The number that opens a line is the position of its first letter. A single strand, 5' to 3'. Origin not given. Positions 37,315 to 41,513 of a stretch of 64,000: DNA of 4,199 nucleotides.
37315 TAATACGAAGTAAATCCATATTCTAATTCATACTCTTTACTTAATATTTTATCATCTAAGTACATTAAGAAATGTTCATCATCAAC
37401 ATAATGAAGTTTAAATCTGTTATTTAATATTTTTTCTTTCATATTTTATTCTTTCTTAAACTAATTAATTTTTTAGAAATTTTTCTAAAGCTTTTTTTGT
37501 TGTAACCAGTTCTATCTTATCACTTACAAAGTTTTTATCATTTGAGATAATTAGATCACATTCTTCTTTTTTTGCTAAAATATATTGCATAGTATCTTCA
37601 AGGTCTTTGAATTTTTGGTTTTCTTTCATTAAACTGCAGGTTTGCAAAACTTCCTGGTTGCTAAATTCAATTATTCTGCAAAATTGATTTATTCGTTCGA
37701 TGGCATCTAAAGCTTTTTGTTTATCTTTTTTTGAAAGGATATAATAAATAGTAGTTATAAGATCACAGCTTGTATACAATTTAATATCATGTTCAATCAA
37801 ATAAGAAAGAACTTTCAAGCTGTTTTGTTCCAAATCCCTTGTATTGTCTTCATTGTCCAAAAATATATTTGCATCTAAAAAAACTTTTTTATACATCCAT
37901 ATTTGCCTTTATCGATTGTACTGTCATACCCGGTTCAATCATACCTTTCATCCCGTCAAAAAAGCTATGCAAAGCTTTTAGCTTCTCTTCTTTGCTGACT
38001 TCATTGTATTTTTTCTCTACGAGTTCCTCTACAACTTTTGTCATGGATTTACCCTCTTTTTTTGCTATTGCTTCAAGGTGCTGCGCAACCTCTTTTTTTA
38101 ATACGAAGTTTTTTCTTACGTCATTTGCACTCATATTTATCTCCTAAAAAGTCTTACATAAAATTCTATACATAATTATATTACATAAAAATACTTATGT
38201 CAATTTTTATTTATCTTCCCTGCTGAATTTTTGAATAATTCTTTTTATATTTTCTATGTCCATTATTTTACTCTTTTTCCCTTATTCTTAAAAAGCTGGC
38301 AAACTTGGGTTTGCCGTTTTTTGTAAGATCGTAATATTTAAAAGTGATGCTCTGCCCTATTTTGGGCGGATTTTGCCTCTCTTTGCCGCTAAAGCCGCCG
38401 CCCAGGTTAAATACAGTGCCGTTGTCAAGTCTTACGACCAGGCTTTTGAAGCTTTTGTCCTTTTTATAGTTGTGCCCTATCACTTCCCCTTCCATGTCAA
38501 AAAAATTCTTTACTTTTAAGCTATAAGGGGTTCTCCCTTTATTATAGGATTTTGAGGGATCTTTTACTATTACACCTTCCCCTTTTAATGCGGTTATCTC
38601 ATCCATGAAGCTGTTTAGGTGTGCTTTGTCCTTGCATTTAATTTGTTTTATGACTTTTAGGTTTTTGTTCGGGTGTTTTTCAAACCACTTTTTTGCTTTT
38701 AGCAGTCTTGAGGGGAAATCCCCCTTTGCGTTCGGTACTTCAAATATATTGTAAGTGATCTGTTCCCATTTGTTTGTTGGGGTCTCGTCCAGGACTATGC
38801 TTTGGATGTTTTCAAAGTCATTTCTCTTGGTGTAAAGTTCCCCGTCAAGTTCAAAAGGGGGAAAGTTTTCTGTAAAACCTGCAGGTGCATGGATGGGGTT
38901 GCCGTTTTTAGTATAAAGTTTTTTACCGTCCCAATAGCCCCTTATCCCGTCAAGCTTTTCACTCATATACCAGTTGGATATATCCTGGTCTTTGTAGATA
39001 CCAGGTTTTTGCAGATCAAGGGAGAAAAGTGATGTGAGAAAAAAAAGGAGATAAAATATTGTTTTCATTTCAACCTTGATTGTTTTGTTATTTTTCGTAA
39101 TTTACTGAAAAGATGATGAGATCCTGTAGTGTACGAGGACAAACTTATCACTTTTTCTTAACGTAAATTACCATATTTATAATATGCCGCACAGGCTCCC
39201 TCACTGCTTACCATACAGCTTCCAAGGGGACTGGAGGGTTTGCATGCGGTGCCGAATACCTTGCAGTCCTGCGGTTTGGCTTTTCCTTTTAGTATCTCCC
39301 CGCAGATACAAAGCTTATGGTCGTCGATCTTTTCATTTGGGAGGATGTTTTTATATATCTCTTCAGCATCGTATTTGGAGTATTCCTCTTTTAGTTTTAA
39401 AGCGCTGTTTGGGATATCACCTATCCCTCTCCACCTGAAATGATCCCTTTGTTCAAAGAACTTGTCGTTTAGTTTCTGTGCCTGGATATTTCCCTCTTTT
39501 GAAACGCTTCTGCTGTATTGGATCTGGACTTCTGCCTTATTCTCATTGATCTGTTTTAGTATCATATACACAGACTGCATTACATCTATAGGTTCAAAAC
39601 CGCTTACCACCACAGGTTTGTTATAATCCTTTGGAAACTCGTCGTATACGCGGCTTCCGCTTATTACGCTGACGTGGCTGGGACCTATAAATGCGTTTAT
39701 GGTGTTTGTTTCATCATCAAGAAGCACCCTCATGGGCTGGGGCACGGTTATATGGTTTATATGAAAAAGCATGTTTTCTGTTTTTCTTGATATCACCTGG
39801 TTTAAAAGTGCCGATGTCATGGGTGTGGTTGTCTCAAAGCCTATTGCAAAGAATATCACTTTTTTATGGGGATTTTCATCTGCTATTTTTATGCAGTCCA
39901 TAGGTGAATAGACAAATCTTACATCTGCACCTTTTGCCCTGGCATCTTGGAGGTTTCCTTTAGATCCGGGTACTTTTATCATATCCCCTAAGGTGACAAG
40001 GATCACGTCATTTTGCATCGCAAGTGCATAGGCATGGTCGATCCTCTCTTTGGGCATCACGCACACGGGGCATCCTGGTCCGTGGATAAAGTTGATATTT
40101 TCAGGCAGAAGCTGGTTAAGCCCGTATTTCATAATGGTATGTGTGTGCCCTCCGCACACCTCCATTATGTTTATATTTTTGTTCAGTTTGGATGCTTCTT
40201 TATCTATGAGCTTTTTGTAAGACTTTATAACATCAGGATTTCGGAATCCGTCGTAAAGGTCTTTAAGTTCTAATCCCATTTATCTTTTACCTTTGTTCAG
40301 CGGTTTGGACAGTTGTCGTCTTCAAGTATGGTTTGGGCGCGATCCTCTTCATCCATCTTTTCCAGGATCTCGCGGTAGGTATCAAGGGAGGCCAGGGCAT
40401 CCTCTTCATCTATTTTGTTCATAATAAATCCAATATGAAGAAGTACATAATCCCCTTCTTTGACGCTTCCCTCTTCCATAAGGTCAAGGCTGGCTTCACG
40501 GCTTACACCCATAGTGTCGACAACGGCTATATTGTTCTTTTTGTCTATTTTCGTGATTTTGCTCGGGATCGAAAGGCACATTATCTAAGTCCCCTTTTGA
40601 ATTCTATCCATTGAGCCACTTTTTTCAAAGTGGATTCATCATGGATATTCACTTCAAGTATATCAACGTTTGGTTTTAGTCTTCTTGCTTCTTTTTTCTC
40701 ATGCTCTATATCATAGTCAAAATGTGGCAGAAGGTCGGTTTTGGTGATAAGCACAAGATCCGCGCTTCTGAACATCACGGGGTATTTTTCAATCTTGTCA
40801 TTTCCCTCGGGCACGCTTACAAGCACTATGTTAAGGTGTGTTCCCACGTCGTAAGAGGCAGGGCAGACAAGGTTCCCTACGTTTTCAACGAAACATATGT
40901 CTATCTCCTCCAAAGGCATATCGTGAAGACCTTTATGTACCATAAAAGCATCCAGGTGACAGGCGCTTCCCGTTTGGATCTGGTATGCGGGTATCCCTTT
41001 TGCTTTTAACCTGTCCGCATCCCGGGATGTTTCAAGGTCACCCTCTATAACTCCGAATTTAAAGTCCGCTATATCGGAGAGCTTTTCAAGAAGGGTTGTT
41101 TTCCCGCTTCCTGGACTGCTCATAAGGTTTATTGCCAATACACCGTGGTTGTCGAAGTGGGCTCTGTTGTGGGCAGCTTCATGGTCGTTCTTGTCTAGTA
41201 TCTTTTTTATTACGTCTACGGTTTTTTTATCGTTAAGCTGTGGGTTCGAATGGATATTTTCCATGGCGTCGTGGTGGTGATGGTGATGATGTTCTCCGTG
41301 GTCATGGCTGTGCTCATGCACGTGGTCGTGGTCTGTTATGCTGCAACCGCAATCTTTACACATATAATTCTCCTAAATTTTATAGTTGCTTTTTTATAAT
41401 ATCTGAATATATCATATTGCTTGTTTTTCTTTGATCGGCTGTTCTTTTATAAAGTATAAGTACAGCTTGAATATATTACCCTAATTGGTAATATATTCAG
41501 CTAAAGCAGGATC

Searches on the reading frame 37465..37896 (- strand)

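Call 23: search_protein_families(library=pfam, proteins=[window:37465-37896:-], max_evalue=0.01)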
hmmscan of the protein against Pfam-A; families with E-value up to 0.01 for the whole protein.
window:37465-37896:- (143 aa): 2 families
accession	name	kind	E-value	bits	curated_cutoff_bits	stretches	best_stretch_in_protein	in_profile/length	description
PF13470.12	PIN_3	-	3.3e-12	47.7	27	1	4-121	1-114/115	PIN domain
PF01850.27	PIN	-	5.1e-09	37.2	23.6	1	5-123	1-114/120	PIN domain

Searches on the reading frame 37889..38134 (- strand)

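Call 23: search_protein_families(library=pfam, proteins=[window:37889-38134:-], max_evalue=0.01)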
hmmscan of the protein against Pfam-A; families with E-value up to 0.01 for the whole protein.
window:37889-38134:- (81 aa): 2 families
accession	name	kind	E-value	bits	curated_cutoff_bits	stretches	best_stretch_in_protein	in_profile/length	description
PF19891.5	DUF6364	-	0.00021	22.1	27.3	1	12-67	9-54/70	Family of unknown function (DUF6364)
PF02697.20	VAPB_antitox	-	0.0013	19.9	27.9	1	11-57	4-44/69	Putative antitoxin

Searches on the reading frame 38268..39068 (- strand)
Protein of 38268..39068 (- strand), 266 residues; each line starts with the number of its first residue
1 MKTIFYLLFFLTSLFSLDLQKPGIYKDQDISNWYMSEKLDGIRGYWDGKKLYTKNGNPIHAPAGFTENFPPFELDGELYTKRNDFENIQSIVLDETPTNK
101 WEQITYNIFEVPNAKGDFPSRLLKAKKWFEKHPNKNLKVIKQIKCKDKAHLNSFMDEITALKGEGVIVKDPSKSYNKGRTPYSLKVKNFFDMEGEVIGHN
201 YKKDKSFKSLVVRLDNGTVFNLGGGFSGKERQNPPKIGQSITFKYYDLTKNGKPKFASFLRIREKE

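Call 96: search_protein_families(library=pfam, proteins=[window:38268-39068:-], max_evalue=0.001)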
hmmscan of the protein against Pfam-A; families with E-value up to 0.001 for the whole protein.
window:38268-39068:- (266 aa): 3 families
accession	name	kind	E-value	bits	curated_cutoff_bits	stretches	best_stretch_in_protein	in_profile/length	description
PF14743.12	DNA_ligase_OB_2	-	3.1e-20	72.4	28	1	207-263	10-66/66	DNA ligase OB-like domain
PF01068.26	DNA_ligase_A_M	-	7.1e-06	26.3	26.2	1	118-187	135-204/204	ATP dependent DNA ligase domain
PF09414.15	RNA_ligase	-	0.00083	20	27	0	67-186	61-170/171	RNA ligase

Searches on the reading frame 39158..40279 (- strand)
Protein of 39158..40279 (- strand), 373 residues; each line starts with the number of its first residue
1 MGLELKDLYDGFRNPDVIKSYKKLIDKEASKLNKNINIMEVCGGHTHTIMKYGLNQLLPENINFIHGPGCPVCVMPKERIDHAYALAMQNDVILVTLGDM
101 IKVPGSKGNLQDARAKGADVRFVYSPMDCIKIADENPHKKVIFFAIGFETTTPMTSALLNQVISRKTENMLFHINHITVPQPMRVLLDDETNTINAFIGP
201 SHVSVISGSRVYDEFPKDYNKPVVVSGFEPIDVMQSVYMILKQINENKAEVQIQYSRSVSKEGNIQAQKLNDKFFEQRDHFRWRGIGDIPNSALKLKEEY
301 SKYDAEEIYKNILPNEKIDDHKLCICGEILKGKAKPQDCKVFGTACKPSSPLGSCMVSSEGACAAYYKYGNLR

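Call 96: search_protein_families(library=pfam, proteins=[window:39158-40279:-], max_evalue=0.001)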
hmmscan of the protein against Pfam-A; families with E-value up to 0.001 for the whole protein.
window:39158-40279:- (373 aa): 1 family
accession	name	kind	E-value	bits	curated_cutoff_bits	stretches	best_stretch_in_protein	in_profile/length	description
PF01924.21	HypD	-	1e-154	515.4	25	1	18-370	3-351/351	Hydrogenase formation hypA family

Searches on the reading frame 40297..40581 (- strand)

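Call 96: search_protein_families(library=pfam, proteins=[window:40297-40581:-], max_evalue=0.001)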
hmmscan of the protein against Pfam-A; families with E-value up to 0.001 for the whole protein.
window:40297-40581:- (94 aa): 1 family
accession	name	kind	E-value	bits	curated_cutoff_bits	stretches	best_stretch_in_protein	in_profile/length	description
PF01455.23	HupF_HypC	-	1.2e-23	83.5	28.5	1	1-68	1-64/65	HupF/HypC family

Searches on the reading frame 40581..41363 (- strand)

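Call 96: search_protein_families(library=pfam, proteins=[window:40581-41363:-], max_evalue=0.001)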
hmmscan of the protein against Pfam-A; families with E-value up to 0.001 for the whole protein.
window:40581-41363:- (260 aa): 1 family
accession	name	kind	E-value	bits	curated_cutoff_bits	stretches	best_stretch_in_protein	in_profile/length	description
PF02492.25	cobW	-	5.5e-20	72.1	20.7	1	78-236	3-179/180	CobW/HypB/UreG, nucleotide-binding domain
